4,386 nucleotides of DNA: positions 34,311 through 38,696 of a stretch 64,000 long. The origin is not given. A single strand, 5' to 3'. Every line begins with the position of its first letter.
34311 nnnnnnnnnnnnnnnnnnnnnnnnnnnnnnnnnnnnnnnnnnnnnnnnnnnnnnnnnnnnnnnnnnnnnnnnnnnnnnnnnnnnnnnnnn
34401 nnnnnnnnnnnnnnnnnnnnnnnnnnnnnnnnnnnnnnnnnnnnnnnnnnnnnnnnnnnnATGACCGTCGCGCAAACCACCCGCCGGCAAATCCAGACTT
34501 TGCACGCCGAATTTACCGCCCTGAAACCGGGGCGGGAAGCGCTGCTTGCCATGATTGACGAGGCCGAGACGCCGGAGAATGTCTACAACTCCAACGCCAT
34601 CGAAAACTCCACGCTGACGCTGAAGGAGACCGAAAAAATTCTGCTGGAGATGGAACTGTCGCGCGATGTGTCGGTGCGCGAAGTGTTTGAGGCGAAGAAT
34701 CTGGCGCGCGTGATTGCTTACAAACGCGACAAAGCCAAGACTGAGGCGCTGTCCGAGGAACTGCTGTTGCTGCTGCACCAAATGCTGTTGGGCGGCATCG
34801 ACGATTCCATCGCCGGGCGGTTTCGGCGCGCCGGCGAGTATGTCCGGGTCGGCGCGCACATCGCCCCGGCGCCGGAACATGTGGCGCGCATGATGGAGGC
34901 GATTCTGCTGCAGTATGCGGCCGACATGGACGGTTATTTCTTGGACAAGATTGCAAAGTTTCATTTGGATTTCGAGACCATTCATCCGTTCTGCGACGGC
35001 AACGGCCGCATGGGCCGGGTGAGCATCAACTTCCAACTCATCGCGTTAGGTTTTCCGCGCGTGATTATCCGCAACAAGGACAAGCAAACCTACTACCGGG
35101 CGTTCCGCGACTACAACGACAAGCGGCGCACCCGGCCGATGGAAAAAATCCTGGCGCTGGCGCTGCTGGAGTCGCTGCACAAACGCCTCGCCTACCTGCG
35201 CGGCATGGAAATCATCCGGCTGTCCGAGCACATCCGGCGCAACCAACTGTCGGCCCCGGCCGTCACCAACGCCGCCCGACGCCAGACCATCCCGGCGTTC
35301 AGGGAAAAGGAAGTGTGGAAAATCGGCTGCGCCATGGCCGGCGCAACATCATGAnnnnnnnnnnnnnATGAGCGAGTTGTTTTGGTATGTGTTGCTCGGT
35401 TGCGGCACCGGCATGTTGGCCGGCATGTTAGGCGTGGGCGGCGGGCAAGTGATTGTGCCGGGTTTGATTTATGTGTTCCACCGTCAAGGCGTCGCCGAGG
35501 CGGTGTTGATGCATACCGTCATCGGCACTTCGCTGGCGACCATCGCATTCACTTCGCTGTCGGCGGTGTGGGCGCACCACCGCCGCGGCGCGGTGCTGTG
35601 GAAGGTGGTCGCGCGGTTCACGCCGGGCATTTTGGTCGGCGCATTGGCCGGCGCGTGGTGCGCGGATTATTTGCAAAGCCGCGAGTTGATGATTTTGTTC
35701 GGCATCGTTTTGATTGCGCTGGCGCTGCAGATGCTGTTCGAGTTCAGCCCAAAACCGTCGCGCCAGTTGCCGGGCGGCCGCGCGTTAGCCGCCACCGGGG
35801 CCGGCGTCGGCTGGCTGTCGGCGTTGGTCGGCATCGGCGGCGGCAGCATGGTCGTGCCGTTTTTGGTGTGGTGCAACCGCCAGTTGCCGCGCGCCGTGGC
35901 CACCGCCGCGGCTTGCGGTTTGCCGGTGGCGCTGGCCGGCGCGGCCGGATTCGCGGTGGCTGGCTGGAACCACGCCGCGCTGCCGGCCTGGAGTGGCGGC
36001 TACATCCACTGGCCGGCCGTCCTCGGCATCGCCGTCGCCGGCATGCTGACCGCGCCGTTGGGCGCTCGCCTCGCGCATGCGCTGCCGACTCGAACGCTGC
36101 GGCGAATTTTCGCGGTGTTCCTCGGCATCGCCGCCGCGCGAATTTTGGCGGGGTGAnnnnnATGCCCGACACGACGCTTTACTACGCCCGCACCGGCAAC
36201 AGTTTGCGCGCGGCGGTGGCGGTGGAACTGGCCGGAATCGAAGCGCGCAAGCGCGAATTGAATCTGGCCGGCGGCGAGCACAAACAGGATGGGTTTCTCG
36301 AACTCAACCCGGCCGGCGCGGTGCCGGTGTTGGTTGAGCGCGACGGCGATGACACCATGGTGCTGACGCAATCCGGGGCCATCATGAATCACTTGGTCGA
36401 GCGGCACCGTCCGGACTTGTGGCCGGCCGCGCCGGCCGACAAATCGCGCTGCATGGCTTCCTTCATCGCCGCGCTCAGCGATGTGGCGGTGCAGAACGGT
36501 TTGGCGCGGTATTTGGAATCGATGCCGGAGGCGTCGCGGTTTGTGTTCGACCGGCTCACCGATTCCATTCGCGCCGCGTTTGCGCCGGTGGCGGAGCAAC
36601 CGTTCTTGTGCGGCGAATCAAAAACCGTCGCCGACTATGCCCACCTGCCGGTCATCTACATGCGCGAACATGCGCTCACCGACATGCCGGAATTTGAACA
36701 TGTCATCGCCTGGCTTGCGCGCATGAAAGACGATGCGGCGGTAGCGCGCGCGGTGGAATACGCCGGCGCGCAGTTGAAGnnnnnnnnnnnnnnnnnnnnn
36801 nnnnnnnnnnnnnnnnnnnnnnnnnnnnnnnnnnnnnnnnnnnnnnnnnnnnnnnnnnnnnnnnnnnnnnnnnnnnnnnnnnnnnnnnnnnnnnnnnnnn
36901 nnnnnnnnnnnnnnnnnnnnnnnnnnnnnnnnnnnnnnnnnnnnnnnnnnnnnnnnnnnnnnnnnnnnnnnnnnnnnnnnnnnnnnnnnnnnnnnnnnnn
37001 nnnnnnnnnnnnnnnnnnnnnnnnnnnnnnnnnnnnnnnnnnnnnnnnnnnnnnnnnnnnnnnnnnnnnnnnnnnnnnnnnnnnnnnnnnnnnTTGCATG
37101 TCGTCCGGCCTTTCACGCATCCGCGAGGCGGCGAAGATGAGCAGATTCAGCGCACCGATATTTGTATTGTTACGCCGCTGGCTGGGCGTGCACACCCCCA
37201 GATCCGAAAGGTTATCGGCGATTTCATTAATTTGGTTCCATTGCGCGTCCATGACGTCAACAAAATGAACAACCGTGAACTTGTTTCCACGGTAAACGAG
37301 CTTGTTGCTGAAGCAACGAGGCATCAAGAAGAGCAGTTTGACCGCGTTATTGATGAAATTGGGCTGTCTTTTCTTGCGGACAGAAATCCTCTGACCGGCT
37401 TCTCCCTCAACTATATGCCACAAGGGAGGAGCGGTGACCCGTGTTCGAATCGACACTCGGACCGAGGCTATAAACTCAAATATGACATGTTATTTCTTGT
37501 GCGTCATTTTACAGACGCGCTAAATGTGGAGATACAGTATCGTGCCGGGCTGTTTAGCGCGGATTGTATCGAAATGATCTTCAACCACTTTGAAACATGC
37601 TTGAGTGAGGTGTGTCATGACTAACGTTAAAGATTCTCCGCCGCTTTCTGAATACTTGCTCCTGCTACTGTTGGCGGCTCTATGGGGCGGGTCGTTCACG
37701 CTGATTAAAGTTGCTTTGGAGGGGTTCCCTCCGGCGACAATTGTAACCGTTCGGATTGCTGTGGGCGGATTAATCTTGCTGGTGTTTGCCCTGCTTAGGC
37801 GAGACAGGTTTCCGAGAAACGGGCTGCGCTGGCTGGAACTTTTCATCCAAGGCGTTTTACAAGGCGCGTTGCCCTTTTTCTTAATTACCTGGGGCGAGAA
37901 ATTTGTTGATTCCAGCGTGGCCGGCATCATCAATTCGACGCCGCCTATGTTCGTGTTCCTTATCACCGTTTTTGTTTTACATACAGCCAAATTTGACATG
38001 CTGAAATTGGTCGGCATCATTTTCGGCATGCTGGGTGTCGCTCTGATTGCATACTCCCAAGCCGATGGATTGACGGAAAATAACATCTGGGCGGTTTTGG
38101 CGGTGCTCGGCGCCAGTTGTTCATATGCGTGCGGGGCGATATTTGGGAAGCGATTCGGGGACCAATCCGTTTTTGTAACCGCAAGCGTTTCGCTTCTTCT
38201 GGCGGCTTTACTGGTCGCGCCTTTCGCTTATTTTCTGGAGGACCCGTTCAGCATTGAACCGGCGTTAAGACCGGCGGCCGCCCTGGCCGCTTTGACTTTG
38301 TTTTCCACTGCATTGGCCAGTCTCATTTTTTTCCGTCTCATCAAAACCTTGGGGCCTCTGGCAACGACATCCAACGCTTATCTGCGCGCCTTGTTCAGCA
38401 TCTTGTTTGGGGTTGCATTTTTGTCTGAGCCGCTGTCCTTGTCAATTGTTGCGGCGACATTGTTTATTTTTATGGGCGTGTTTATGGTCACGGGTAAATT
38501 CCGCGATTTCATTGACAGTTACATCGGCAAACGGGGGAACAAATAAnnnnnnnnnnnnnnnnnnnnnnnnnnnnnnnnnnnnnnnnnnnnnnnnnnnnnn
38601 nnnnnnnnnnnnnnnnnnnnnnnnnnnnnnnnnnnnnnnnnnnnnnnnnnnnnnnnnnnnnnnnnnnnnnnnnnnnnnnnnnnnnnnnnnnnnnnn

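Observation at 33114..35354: NDT-like/ATP-cone/unknown-domain protein divergently paired with a class II Fic enzyme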

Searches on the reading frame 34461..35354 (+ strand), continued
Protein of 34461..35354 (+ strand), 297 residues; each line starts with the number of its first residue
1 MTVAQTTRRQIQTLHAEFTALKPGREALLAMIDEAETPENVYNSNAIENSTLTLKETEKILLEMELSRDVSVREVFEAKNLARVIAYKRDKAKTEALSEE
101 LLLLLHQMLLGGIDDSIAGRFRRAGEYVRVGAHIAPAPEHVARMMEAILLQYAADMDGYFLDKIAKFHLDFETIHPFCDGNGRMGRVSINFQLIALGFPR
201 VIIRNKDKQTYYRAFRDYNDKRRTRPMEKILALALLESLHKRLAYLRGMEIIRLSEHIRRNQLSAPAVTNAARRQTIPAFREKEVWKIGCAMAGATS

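Call 67: find_encoding_contigs(protein=P0207, flank=3000, max_places=4)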
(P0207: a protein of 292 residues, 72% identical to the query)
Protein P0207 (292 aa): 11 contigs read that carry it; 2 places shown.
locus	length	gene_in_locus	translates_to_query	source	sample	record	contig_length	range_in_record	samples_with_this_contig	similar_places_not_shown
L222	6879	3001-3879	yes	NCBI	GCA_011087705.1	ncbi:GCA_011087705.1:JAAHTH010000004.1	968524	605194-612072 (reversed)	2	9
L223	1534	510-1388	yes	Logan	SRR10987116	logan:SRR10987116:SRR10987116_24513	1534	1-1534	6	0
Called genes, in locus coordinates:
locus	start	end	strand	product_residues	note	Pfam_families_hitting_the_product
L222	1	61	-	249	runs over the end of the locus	PF00106:adh_short, PF08659:KR, PF23441:SDR (weak), PF13561:adh_short_C2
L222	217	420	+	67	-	PF07311:Dodecin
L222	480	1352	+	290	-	PF01678:DAP_epimerase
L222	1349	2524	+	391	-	PF22039:HUTI_composite_bact (weak), PF07969:Amidohydro_3 (faint), PF01979:Amidohydro_1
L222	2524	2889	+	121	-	PF02537:CRCB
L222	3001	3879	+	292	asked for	PF02661:Fic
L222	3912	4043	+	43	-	-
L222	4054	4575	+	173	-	-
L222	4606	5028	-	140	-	-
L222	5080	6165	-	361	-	PF03235:GmrSD_N, PF01844:HNH, PF14279:HNH_5 (weak)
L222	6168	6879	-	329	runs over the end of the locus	PF13651:EcoRI_methylase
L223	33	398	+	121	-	PF02537:CRCB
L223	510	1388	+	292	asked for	PF02661:Fic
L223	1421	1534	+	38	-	?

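Call 95: list_cluster_members(proteins=[P0122, P0102, window:33114-34217:-])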
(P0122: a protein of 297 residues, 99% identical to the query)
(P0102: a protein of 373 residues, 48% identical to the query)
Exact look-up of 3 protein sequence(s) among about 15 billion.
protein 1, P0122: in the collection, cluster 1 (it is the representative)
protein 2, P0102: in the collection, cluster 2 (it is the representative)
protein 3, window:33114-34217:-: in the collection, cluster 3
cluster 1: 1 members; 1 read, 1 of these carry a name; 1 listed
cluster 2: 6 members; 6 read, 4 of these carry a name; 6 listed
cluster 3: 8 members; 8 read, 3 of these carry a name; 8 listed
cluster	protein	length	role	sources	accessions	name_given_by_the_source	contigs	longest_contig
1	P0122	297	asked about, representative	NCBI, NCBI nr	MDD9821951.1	MAG: Fic family protein [Gammaproteobacteria bacterium] | Fic family protein [Gammaproteobacteria bacterium]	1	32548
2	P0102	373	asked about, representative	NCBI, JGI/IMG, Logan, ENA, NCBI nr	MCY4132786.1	MAG: hypothetical protein OXF39_09130 [Nitrospira sp.] | hypothetical protein [Nitrospira sp.]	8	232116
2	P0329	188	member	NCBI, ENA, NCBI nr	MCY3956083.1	MAG: DUF4406 domain-containing protein [Nitrospira sp.] | DUF4406 domain-containing protein [Nitrospira sp.]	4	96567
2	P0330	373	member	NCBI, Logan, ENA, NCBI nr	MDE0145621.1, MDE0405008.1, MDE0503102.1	MAG: DUF4406 domain-containing protein [Nitrospira sp.] | DUF4406 domain-containing protein [Nitrospira sp.]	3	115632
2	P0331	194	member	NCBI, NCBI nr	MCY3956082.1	MAG: hypothetical protein OXF47_08835 [Nitrospira sp.] | hypothetical protein [Nitrospira sp.]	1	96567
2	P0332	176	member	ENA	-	-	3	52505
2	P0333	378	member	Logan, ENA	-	-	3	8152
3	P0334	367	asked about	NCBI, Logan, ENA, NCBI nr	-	-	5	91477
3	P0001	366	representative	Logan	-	-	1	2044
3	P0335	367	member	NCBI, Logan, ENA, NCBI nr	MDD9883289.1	MAG: hypothetical protein OXU62_01935 [Gammaproteobacteria bacterium] | hypothetical protein [Gammaproteobacteria bacterium]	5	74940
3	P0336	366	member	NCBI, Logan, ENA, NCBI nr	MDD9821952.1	MAG: hypothetical protein OXU98_03590 [Gammaproteobacteria bacterium] | hypothetical protein [Gammaproteobacteria bacterium]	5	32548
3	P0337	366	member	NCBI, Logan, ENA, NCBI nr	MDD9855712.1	MAG: hypothetical protein OXU88_06000 [Gammaproteobacteria bacterium] | hypothetical protein [Gammaproteobacteria bacterium]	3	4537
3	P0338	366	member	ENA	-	-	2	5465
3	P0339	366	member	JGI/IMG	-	-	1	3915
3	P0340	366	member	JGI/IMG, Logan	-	-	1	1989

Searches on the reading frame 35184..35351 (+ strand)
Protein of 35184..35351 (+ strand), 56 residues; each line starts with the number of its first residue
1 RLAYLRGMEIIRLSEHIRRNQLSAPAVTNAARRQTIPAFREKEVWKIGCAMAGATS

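Call 62: search_protein_families(library=pfam, proteins=[window:35184-35351:+], max_evalue=10)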
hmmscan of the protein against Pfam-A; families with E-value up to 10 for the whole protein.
seq(56 aa): 0 families

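Call 98: search_solved_structures(query=A7, max_evalue=10, show_alignments=3)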
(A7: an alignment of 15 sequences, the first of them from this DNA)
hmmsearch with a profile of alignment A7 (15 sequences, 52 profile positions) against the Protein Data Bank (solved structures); distinct sequences matched with E-value up to 10: 1.
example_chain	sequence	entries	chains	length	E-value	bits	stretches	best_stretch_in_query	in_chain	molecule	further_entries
6fjw_A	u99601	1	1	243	1.2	11.8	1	28-46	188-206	Cas6 protein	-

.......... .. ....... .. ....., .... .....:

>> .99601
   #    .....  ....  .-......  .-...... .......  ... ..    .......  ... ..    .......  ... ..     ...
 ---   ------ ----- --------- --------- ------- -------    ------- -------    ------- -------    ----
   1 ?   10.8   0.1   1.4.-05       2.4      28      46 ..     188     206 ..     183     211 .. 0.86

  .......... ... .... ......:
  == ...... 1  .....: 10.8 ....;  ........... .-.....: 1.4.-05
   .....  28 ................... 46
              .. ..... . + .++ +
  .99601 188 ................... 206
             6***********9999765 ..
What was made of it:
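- Closest known: Class II Fic AMP-transferases: FICD/HYPE, SoFic, CbFic2, and the PADLOC candidate PDC-S04. Different: It lacks the DUF4172 and wHTH domains of SoFic and CbFic2 and has instead a 45-aa invariant tail with no recognised fold (calls 62, 98).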

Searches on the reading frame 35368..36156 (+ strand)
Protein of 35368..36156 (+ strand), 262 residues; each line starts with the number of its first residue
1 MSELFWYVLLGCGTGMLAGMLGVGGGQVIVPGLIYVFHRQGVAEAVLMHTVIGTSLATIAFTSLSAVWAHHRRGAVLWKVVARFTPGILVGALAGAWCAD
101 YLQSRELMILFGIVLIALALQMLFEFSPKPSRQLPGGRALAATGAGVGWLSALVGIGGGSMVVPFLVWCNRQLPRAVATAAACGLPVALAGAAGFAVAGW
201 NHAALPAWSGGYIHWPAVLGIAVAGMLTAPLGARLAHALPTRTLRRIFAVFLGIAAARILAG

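Call 34: search_protein_families(library=pfam, proteins=[window:35368-36156:+], max_evalue=0.01)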
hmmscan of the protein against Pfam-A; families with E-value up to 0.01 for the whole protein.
window:35368-36156:+ (262 aa): 1 family
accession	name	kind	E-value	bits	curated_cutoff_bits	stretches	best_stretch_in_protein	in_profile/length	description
PF01925.25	TauE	-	1.3e-56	192.3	32.6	1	8-258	2-236/237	Sulfite exporter TauE/SafE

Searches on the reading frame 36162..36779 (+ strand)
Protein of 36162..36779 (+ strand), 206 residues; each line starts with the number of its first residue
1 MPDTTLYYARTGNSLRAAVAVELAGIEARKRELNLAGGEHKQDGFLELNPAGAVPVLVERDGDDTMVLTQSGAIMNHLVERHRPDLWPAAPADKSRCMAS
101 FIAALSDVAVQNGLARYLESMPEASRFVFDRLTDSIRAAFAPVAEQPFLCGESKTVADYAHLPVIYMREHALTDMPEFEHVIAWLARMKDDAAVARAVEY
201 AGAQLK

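Call 34: search_protein_families(library=pfam, proteins=[window:36162-36779:+], max_evalue=0.01)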
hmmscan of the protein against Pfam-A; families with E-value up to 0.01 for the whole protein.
seq(206 aa): 4 families
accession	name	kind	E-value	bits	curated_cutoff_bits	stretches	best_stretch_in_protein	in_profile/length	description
PF02798.26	GST_N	-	2e-12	47.7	20.9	1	5-79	4-75/76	Glutathione S-transferase, N-terminal domain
PF13409.12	GST_N_2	-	2.8e-09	37.9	25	1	14-79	5-68/70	Glutathione S-transferase, N-terminal domain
PF13417.12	GST_N_3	-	7.5e-07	29.8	22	1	13-83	8-72/75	Glutathione S-transferase, N-terminal domain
PF00043.30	GST_C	-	0.00028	21.5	20.7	1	138-188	37-89/93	Glutathione S-transferase, C-terminal domain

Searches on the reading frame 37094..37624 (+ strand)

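Call 34: search_protein_families(library=pfam, proteins=[window:37094-37624:+], max_evalue=0.01)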
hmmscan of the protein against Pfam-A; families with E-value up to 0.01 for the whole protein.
window:37094-37624:+ (176 aa): 1 family
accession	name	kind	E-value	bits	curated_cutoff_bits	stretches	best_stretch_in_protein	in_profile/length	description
PF00668.25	Condensation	-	9.4e-19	67.9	30.6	1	19-174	268-434/456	Condensation domain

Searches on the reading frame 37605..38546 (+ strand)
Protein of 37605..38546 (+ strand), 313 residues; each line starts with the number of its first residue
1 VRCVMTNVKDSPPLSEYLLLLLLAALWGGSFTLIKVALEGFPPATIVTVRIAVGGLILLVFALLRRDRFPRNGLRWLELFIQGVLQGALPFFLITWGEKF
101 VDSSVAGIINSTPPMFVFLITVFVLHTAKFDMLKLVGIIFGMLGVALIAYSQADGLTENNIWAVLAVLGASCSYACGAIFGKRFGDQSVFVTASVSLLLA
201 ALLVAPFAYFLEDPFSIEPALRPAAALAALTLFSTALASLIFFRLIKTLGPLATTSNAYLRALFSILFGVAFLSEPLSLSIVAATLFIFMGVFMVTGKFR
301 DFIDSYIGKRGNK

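Call 34: search_protein_families(library=pfam, proteins=[window:37605-38546:+], max_evalue=0.01)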
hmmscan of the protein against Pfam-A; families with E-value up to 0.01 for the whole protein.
window:37605-38546:+ (313 aa): 1 family
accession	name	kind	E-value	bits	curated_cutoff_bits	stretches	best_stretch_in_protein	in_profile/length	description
PF00892.27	EamA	-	5.5e-37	127.5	28.2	2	16-149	3-134/135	EamA-like transporter family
